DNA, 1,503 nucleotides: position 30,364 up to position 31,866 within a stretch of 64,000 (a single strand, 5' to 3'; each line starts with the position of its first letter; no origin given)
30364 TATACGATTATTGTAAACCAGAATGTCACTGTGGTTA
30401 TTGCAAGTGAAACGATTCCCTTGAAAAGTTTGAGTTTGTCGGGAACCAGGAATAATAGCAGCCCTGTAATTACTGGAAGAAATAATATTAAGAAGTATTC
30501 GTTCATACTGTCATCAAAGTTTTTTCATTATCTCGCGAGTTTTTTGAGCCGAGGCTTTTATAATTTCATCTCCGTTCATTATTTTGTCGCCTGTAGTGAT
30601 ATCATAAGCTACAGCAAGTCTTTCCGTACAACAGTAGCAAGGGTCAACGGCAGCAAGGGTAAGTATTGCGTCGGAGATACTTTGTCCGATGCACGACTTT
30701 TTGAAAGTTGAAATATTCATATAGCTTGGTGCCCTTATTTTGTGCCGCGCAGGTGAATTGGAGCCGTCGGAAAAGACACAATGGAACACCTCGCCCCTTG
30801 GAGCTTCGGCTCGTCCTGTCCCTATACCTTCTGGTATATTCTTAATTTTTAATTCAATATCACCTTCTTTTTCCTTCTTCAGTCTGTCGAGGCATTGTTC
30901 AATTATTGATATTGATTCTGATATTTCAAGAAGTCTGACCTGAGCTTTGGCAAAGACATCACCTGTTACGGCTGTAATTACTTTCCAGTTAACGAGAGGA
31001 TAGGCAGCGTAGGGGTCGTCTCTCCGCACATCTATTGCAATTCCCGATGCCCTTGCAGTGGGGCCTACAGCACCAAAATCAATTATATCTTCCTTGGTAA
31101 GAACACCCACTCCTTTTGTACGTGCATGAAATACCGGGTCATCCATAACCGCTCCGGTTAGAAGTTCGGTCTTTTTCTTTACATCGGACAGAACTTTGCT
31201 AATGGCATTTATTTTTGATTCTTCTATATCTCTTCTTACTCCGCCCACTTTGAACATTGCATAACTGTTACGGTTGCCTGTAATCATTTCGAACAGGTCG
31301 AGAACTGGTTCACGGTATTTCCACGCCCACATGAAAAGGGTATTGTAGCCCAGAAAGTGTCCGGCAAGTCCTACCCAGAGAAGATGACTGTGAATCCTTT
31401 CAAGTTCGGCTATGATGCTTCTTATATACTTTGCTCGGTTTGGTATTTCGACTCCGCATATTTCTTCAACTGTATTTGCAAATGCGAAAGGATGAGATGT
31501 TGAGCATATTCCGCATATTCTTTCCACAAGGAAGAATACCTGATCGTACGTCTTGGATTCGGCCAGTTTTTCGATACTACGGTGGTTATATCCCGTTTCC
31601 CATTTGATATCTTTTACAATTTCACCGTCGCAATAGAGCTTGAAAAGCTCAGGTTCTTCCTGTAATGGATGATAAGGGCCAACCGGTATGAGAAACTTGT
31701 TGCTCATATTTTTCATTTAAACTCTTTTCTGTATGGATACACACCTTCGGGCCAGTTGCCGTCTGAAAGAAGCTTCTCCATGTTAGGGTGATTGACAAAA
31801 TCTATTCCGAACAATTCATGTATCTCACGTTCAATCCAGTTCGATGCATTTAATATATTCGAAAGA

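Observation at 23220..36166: Rex-boxed 19-gene operon joining a sulfhydrogenase beta/gamma-like NAD(P)H module to a group-4 [NiFe]-hydrogenase core and a complete Mrp antiporter module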

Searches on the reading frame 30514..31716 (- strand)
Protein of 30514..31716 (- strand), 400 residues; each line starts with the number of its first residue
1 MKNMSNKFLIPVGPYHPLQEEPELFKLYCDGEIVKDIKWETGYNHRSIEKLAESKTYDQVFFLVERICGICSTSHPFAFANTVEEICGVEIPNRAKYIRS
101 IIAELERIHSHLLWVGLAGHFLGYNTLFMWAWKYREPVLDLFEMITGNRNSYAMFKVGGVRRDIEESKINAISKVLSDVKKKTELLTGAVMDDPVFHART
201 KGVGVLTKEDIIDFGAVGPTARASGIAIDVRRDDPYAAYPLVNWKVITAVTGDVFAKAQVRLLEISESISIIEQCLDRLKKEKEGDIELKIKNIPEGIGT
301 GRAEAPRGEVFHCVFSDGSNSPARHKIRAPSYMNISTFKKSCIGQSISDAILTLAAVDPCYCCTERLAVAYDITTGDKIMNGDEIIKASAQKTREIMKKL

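Call 8: search_protein_families(library=pfam, proteins=[window:30514-31716:-], max_evalue=0.01)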
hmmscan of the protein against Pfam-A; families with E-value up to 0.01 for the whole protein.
window:30514-31716:- (400 aa): 2 families
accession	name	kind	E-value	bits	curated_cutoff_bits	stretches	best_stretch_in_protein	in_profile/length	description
PF00346.24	Complex1_49kDa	-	6.6e-69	232.4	24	2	122-283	2-163/271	Respiratory-chain NADH dehydrogenase, 49 Kd subunit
PF00374.24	NiFeSe_Hases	-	1.1e-14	54.7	25.8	1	46-114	1-69/508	Nickel-dependent hydrogenase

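Call 11: search_protein_families(library=ncbifam, proteins=[window:30514-31716:-], max_evalue=0.001)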
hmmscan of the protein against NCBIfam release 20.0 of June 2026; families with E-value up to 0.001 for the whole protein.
window:30514-31716:- (400 aa): 15 families
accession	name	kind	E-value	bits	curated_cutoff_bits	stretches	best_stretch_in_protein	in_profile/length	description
NF004739.1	PRK06075.1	equivalog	9.1e-99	330.8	360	1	10-362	3-380/384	NADH-quinone oxidoreductase subunit D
NF040602.1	F420_dehyd_FpoD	exception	1.5e-88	297.3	600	1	5-364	5-370/372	F420H2 dehydrogenase subunit FpoD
TIGR01962.1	NuoD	equivalog_domain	3.5e-87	292.8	459.35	2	7-288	2-280/386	NADH dehydrogenase (quinone) subunit D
NF008974.0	PRK12322.1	equivalog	1.6e-81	274.1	522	1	6-359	5-359/366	NADH-quinone oxidoreductase subunit D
NF009808.0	PRK13292.1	equivalog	6.6e-71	239.2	1156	2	6-279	406-679/791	NADH-quinone oxidoreductase subunit B/C/D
NF005649.0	PRK07415.1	equivalog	4.7e-58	197.1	583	2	5-288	8-292/394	NAD(P)H-quinone oxidoreductase subunit H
NF008728.0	PRK11742.1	equivalog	7.6e-58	196.3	840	2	8-280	215-487/598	NADH-quinone oxidoreductase subunit C/D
TIGR03295.1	frhA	equivalog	9.6e-19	67.6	392.5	1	33-183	28-185/412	coenzyme F420 hydrogenase subunit alpha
NF033181.1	NiFeSe_hydrog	equivalog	4.7e-14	52.2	600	1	30-113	23-105/507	nickel-dependent hydrogenase large subunit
NF007778.0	PRK10467.1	equivalog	1.2e-12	47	969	1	38-113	31-106/567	hydrogenase 2 large subunit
NF045518.1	H2_NiFeSe_large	exception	2.2e-12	46.6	780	1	33-114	26-106/485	NiFeSe hydrogenase large subunit HysA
NF041785.2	VhuA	equivalog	1.5e-11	43.5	800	1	45-114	38-107/418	F420-non-reducing hydrogenase Vhu subunit A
NF007550.0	PRK10170.1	equivalog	4.9e-09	35.1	1101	1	42-114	50-122/597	Ni/Fe-hydrogenase large subunit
NF040828.1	sulfhyd_ShyA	equivalog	5.9e-09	35.3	700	1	33-135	25-129/415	NAD(P)-dependent hydrogenase/sulfhydrogenase 2 subunit alpha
NF040832.1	sulfhyd_HydA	equivalog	9.3e-06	25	880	1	31-138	25-134/426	NADPH-dependent hydrogenase/sulfhydrogenase 1 subunit alpha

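Call 12: search_solved_structures(query=window:30514-31716:-, max_evalue=1e-10)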
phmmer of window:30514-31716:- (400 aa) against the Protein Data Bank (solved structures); distinct sequences matched with E-value up to 1e-10: 64 (the best 60 are shown).
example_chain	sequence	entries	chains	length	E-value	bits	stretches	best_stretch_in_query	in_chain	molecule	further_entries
6cfw_L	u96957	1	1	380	1.2e-83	284.2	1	6-366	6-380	Membrane-bound hydrogenase subunit alpha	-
7z0s_E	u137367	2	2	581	3.3e-76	259.7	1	8-385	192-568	Formate hydrogenlyase subunit 5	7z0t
7q5y_B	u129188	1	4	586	8.8e-63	215.5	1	8-282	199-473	NADH-quinone oxidoreductase subunit C/D 2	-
2fug_4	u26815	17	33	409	1.4e-60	208.3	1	9-283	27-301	NADH-quinone oxidoreductase chain 4 | NADH-QUINONE OXIDOREDUCTASE SUBUNIT 4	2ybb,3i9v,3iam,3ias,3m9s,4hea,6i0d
6u8y_L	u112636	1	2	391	2.5e-50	174.5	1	12-360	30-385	NADH dehydrogenase subunit D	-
7eu3_H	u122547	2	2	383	5.6e-50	173.4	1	9-281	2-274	NAD(P)H-quinone oxidoreductase subunit H, chloroplastic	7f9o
6hum_H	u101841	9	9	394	7.8e-50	172.9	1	7-284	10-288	NAD(P)H-quinone oxidoreductase subunit H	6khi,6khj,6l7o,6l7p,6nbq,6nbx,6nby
7wfg_H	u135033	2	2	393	4.7e-49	170.3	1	8-280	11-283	NAD(P)H-quinone oxidoreductase subunit H, chloroplastic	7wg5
8e9g_D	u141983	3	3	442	6.3e-49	169.9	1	6-281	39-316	NADH-quinone oxidoreductase subunit D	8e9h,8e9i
6gcs_C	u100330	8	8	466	1.4e-48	168.8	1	7-281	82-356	49-KDA PROTEIN (NUCM) | Subunit NUCM of NADH:Ubiquinone Oxidoreductase (Complex I) | NUCM protein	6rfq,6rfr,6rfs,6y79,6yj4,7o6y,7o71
6h8k_C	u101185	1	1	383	2e-48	168.3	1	8-282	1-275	NUCM protein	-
9iho_D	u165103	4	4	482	2.1e-48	168.2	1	7-280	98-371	NUCM (49 kDa) subunit of mitochondrial NADH:ubiquinone oxidoreductase (Complex I)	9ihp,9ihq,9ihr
8ba0_D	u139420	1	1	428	4.2e-48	167.2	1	9-280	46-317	Complex I-49kD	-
8b9z_D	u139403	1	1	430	4.3e-48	167.2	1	9-280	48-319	Complex I-49kD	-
8esw_S2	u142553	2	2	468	6.2e-48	166.6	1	9-280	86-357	Complex I-49kD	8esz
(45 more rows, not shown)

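Call 14: find_homologous_proteins(query=window:30514-31716:-, max_evalue=1e-30)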
Query window:30514-31716:- (400 aa): 7999 proteins with E <= 1e-30 among 8000 candidates; the best 120 are listed.
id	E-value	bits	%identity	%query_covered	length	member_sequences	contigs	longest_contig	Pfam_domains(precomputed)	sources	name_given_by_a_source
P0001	1.3e-261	885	96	100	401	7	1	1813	PF00374.25,PF00346.25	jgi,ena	-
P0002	9.3e-243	823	88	99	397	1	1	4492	PF00374.25,PF00346.25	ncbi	ncbi:MAG: hydrogenase large subunit [Bacteroidales bacterium]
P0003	1.7e-242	822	89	99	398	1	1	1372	PF00374.25,PF00346.25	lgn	-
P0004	8.0e-241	817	88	99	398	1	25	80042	PF00374.25,PF00346.25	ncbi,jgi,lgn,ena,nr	ncbi:MAG TPA: nickel-dependent hydrogenase large subunit [Bacteroidales bacterium]|nr:nickel-depende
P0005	1.1e-240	816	88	99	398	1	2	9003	PF00374.25,PF00346.25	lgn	-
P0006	1.6e-240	816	88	99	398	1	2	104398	PF00374.25,PF00346.25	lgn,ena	-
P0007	2.9e-240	815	87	99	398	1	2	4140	PF00374.25,PF00346.25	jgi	-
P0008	2.9e-240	815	87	99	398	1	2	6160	PF00374.25,PF00346.25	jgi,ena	-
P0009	3.4e-240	815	88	99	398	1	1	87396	PF00374.25,PF00346.25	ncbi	-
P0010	8.0e-240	813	87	99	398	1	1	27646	PF00374.25,PF00346.25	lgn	-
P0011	2.6e-239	812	87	99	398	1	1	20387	PF00374.25,PF00346.25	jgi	-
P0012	3.2e-239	811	88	99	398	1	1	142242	PF00374.25,PF00346.25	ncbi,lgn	-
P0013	9.2e-238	807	87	99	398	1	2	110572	PF00374.25,PF00346.25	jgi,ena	-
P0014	1.0e-231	787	85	98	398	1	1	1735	PF00374.25,PF00346.25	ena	-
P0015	3.6e-231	785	85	99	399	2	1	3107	PF00374.25,PF00346.25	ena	-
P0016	5.1e-231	784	84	99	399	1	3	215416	PF00374.25,PF00346.25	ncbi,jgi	jgi:NADH-quinone oxidoreductase subunit D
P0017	1.8e-230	783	84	99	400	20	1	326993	PF00374.25,PF00346.25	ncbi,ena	-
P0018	3.2e-230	782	84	99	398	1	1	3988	PF00374.25,PF00346.25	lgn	-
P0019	5.0e-230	781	84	99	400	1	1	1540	PF00374.25,PF00346.25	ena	-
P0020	6.5e-230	781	85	99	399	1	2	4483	PF00374.25,PF00346.25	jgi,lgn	jgi:NADH-quinone oxidoreductase subunit D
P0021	8.9e-230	780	84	99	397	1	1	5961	PF00374.25,PF00346.25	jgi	jgi:NADH-quinone oxidoreductase subunit D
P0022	1.9e-229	779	84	99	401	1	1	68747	PF00374.25,PF00346.25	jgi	jgi:membrane-bound hydrogenase subunit alpha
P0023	2.3e-229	779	84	99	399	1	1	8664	PF00374.25,PF00346.25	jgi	jgi:NADH-quinone oxidoreductase subunit D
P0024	3.0e-229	778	83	99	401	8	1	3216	PF00374.25,PF00346.25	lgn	-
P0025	1.4e-228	776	83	99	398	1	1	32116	PF00374.25,PF00346.25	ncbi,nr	ncbi:MAG: nickel-dependent hydrogenase large subunit [Bacteroidales bacterium]|nr:nickel-dependent h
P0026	1.7e-228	776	84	98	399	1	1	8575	PF00374.25,PF00346.25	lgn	-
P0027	2.8e-228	775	82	99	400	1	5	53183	PF00374.25,PF00346.25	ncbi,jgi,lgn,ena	-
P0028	3.0e-228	775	82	99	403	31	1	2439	PF00374.25,PF00346.25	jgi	jgi:NADH-quinone oxidoreductase subunit D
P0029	6.6e-228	774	85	98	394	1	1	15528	PF00374.25,PF00346.25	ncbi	-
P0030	7.4e-228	774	82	99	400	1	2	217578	PF00374.25,PF00346.25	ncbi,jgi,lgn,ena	-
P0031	8.1e-228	774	83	99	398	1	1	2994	PF00374.25,PF00346.25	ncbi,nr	ncbi:MAG: nickel-dependent hydrogenase large subunit [Bacteroidales bacterium]|nr:nickel-dependent h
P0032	2.4e-227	772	83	99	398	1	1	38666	PF00374.25,PF00346.25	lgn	-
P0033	3.0e-227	772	83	98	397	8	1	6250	PF00374.25,PF00346.25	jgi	jgi:NADH-quinone oxidoreductase subunit D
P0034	1.2e-226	770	83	99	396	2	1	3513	PF00374.25,PF00346.25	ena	-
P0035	1.3e-226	770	82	98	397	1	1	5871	PF00374.25,PF00346.25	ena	-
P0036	4.0e-226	768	82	99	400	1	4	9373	PF00374.25,PF00346.25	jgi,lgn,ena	jgi:NADH-quinone oxidoreductase subunit D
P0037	6.3e-226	768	83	99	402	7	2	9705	PF00374.25,PF00346.25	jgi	jgi:NADH-quinone oxidoreductase subunit D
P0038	6.9e-226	767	81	99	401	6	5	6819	PF00374.25,PF00346.25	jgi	jgi:membrane-bound hydrogenase subunit alpha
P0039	7.5e-226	767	82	99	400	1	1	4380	PF00374.25,PF00346.25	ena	-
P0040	1.6e-225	766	83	99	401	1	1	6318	PF00374.25,PF00346.25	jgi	jgi:NADH-quinone oxidoreductase subunit D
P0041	1.7e-225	766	82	98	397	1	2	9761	PF00374.25,PF00346.25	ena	-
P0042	2.3e-225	766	83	99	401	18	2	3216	PF00374.25,PF00346.25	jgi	jgi:membrane-bound hydrogenase subunit alpha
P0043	2.9e-225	765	83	99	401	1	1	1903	PF00374.25,PF00346.25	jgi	jgi:NADH-quinone oxidoreductase subunit D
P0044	3.9e-225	765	82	99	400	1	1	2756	PF00374.25,PF00346.25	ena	-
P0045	5.9e-225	764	81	99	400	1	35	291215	PF00374.25,PF00346.25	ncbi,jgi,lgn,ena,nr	ncbi:MAG TPA: nickel-dependent hydrogenase large subunit [Bacteroidales bacterium]|jgi:NADH-quinone 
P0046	6.3e-225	764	82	99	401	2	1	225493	PF00374.25,PF00346.25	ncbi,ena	-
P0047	7.0e-225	764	82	99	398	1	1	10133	PF00374.25,PF00346.25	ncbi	-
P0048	7.3e-225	764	82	99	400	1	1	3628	PF00374.25,PF00346.25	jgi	jgi:membrane-bound hydrogenase subunit alpha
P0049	7.3e-225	764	82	99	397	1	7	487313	PF00374.25,PF00346.25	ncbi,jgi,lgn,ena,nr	ncbi:MAG: NADH:ubiquinone oxidoreductase [Bacteroidetes bacterium GWF2_33_16]|nr:MAG: NADH:ubiquinon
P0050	8.1e-225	764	82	98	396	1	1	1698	PF00374.25,PF00346.25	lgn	-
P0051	8.3e-225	764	82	99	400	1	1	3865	PF00374.25,PF00346.25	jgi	-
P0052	1.0e-224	764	82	99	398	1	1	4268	PF00374.25,PF00346.25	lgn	-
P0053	1.1e-224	763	82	98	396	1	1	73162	PF00374.25,PF00346.25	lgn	-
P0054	1.2e-224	763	83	98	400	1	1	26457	PF00374.25,PF00346.25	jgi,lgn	jgi:NADH-quinone oxidoreductase subunit D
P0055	1.3e-224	763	81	99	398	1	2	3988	PF00374.25,PF00346.25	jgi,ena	-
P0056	1.4e-224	763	81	99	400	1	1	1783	PF00374.25,PF00346.25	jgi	-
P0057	1.6e-224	763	81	99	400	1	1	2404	PF00374.25,PF00346.25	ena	-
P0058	1.6e-224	763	82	99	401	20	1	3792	PF00374.25,PF00346.25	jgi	jgi:membrane-bound hydrogenase subunit alpha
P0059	1.7e-224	763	82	99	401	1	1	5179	PF00374.25,PF00346.25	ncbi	-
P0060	1.8e-224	763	81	99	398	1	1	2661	PF00374.25,PF00346.25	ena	-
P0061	1.9e-224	763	83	99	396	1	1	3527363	PF00374.25,PF00346.25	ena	-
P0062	1.9e-224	763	82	99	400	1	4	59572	PF00374.25,PF00346.25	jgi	jgi:membrane-bound hydrogenase subunit alpha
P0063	2.2e-224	762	82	99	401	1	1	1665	PF00374.25,PF00346.25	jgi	jgi:membrane-bound hydrogenase subunit alpha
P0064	2.4e-224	762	81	99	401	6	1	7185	PF00374.25,PF00346.25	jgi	-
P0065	6.1e-224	761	83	98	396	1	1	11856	PF00374.25,PF00346.25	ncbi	-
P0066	6.2e-224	761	81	99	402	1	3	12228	PF00374.25,PF00346.25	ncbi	-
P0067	6.4e-224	761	82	99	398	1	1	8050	PF00374.25,PF00346.25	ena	-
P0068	8.8e-224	760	82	99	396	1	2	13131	PF00374.25,PF00346.25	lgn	-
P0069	9.3e-224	760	82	99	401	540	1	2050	PF00374.25,PF00346.25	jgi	jgi:NADH-quinone oxidoreductase subunit D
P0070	1.0e-223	760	81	99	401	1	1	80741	PF00374.25,PF00346.25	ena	-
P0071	1.0e-223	760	81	99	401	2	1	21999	PF00374.25,PF00346.25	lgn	-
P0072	1.1e-223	760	81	99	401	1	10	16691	PF00374.25,PF00346.25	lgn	-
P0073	1.1e-223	760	82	99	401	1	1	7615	PF00374.25,PF00346.25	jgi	jgi:membrane-bound hydrogenase subunit alpha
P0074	1.1e-223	760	82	99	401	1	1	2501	PF00374.25,PF00346.25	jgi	-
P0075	1.2e-223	760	82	98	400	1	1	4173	PF00374.25,PF00346.25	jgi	jgi:membrane-bound hydrogenase subunit alpha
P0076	1.3e-223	760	83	99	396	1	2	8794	PF00374.25,PF00346.25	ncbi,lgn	ncbi:MAG: nickel-dependent hydrogenase large subunit [Bacteroidales bacterium]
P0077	1.3e-223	760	82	99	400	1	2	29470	PF00374.25,PF00346.25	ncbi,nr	ncbi:MAG: nickel-dependent hydrogenase large subunit [Bacteroidales bacterium]|nr:nickel-dependent h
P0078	1.6e-223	760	82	99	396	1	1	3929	PF00374.25,PF00346.25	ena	-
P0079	1.7e-223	760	82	99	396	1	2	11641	PF00374.25,PF00346.25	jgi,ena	-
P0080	1.8e-223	759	83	99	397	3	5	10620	PF00374.25,PF00346.25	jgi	jgi:membrane-bound hydrogenase subunit alpha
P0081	1.8e-223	759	82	99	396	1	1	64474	PF00374.25,PF00346.25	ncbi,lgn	-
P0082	2.0e-223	759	82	98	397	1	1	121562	PF00374.25,PF00346.25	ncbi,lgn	-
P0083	2.0e-223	759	82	99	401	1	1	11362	PF00374.25,PF00346.25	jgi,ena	-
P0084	2.3e-223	759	82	98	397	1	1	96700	PF00374.25,PF00346.25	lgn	-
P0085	2.5e-223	759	82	99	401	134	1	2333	PF00374.25,PF00346.25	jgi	jgi:membrane-bound hydrogenase subunit alpha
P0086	2.5e-223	759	82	99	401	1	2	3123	PF00374.25,PF00346.25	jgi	jgi:membrane-bound hydrogenase subunit alpha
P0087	2.7e-223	759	82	99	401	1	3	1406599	PF00374.25,PF00346.25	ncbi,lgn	-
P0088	2.9e-223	759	81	99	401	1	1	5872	PF00374.25,PF00346.25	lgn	-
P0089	4.1e-223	758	82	99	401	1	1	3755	PF00374.25,PF00346.25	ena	-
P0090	4.1e-223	758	82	99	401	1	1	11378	PF00374.25,PF00346.25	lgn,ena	-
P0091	4.2e-223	758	82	98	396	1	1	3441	PF00374.25,PF00346.25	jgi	jgi:membrane-bound hydrogenase subunit alpha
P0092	4.7e-223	758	81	99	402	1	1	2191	PF00374.25,PF00346.25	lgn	-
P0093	4.7e-223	758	81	99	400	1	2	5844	PF00374.25,PF00346.25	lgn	-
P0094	4.9e-223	758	82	99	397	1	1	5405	PF00374.25,PF00346.25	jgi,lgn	jgi:NADH-quinone oxidoreductase subunit D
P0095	5.2e-223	758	82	99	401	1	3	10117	PF00374.25,PF00346.25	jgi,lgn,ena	-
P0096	5.4e-223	758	82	99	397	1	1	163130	PF00374.25,PF00346.25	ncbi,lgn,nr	ncbi:MAG: nickel-dependent hydrogenase large subunit [Bacteroidales bacterium]|nr:nickel-dependent h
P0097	6.6e-223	758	83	99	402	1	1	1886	PF00374.25,PF00346.25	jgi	jgi:membrane-bound hydrogenase subunit alpha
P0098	6.8e-223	758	82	99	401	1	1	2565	PF00374.25,PF00346.25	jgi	jgi:NADH-quinone oxidoreductase subunit D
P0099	7.3e-223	757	82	99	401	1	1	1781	PF00374.25,PF00346.25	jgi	-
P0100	7.3e-223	757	81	99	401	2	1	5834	PF00374.25,PF00346.25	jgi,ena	-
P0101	7.3e-223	757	82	99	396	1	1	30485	PF00374.25,PF00346.25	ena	-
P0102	1.0e-222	757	81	99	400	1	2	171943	PF00374.25,PF00346.25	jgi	jgi:membrane-bound hydrogenase subunit alpha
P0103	1.1e-222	757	81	98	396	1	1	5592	PF00374.25,PF00346.25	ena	-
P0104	1.1e-222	757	82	99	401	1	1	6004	PF00374.25,PF00346.25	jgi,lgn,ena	-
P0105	1.1e-222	757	81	99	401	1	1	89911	PF00374.25,PF00346.25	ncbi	-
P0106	1.2e-222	757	80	99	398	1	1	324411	PF00374.25,PF00346.25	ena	-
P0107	1.2e-222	757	81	99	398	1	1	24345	PF00374.25,PF00346.25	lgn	-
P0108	1.3e-222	757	82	99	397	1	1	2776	PF00374.25,PF00346.25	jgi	jgi:NADH-quinone oxidoreductase subunit D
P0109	1.5e-222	756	81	99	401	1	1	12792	PF00374.25,PF00346.25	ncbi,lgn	ncbi:MAG: nickel-dependent hydrogenase large subunit [Bacteroidales bacterium]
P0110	1.7e-222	756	82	99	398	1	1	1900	PF00374.25,PF00346.25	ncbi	-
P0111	1.8e-222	756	80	99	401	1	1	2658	PF00374.25,PF00346.25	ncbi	-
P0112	1.9e-222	756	82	99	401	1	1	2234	PF00374.25,PF00346.25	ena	-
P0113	1.9e-222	756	82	98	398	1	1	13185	PF00374.25,PF00346.25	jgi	-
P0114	1.9e-222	756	82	99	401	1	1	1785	PF00374.25,PF00346.25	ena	-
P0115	2.0e-222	756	81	99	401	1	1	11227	PF00374.25,PF00346.25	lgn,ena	-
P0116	2.1e-222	756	81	99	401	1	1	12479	PF00374.25,PF00346.25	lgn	-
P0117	2.3e-222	756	81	99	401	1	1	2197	PF00374.25,PF00346.25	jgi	-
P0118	2.6e-222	756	82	99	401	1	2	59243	PF00374.25,PF00346.25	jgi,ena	-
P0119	2.6e-222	756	81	99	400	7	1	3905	PF00374.25,PF00346.25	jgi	jgi:membrane-bound hydrogenase subunit alpha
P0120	2.6e-222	756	83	99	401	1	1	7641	PF00374.25,PF00346.25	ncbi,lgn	-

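Call 24: find_related_loci(query=window:30514-31716:-, collection=genome_contigs, flank=10000)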
Query window:30514-31716:- (400 aa) in genome_contigs; peptide patterns used: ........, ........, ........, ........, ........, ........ (x = any residue, [..] = any of these).
189 stretches matched a pattern; 58 encode a relative of the query (tblastn E <= 1e-3); 58 distinct loci.
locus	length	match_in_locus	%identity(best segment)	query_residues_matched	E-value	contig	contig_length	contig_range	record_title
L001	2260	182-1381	97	1-400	0e+0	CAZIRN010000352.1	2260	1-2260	MAG TPA_asm: uncultured Rikenella sp. isolate binchicken_co265_192 genome assembly, contig: NODE_62610_length_2260_cov_3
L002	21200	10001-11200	96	1-400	0e+0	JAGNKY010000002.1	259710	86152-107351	MAG: Bacteroidales bacterium isolate Gw_SlDig_bin_173 Gw_SlDig_22_length_259710_cov_98.149255, whole genome shotgun sequ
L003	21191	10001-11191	88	4-400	0e+0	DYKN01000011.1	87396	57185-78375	MAG TPA_asm: Rikenella microfusus isolate SulCav_AS07-7_39_23 SulCav_AS07_7_177_length_87396_cov_13_003572, whole genome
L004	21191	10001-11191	83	4-400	0e+0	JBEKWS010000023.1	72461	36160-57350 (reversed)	MAG: Bacteroidales bacterium isolate SPRUCE 633 SPRUCE_633_23, whole genome shotgun sequence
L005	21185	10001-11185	84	4-398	0e+0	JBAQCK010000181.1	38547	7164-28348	MAG: Bacteroidales bacterium isolate MFD12018_ilm_asm_bin32 k127_15620, whole genome shotgun sequence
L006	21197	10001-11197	83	2-400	0e+0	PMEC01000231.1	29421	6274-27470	MAG: Bacteroidales bacterium isolate fen_961 73.20120700_E2X.114_contig_33783, whole genome shotgun sequence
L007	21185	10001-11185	84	4-398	0e+0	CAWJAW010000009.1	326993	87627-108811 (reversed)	MAG: uncultured Bacteroidales bacterium isolate MFD04716.bin.1.69 genome assembly, contig: contig_5628, whole genome sho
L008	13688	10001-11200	82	1-400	0e+0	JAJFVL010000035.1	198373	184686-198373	MAG: Bacteroidales bacterium isolate bin.736 k141_1884026, whole genome shotgun sequence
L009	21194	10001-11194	82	1-398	0e+0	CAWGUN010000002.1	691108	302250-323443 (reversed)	MAG: uncultured Bacteroidales bacterium isolate MFD02809.bin.1.359 genome assembly, contig: contig_119781, whole genome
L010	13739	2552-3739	82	4-399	0e+0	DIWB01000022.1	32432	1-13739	MAG TPA_asm: Bacteroidales bacterium UBA6117 UBA6117_contig_20755, whole genome shotgun sequence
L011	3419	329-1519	83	4-400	0e+0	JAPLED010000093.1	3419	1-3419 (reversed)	MAG: Bacteroidia bacterium isolate LacPavin_0920_WC90_MAG_39_66 LacPavin_0920_WC90_scaffold_30411, whole genome shotgun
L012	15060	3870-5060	82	4-400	0e+0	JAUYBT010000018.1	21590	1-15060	MAG: Bacteroidales bacterium isolate C20_concoct.bin.132 C20_k141_91682, whole genome shotgun sequence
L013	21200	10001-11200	81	1-400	0e+0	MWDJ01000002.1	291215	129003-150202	MAG: Bacteroidetes bacterium ADurb.Bin145 BWX96_contig000002, whole genome shotgun sequence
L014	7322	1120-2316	82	2-400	0e+0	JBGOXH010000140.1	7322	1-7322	MAG: Bacteroidia bacterium isolate OBJ_0618_130150_71 k141_2353913_length_7322_cov_11.0000, whole genome shotgun sequenc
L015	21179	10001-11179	83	4-396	0e+0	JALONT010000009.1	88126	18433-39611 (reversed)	MAG: Bacteroidales bacterium isolate Prado084 scaffold_41, whole genome shotgun sequence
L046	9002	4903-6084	65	7-400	8e-176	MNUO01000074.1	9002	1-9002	MAG: Candidatus Desantisbacteria bacterium CG1_02_38_46 cg1_0.2_scaffold_7941_c, whole genome shotgun sequence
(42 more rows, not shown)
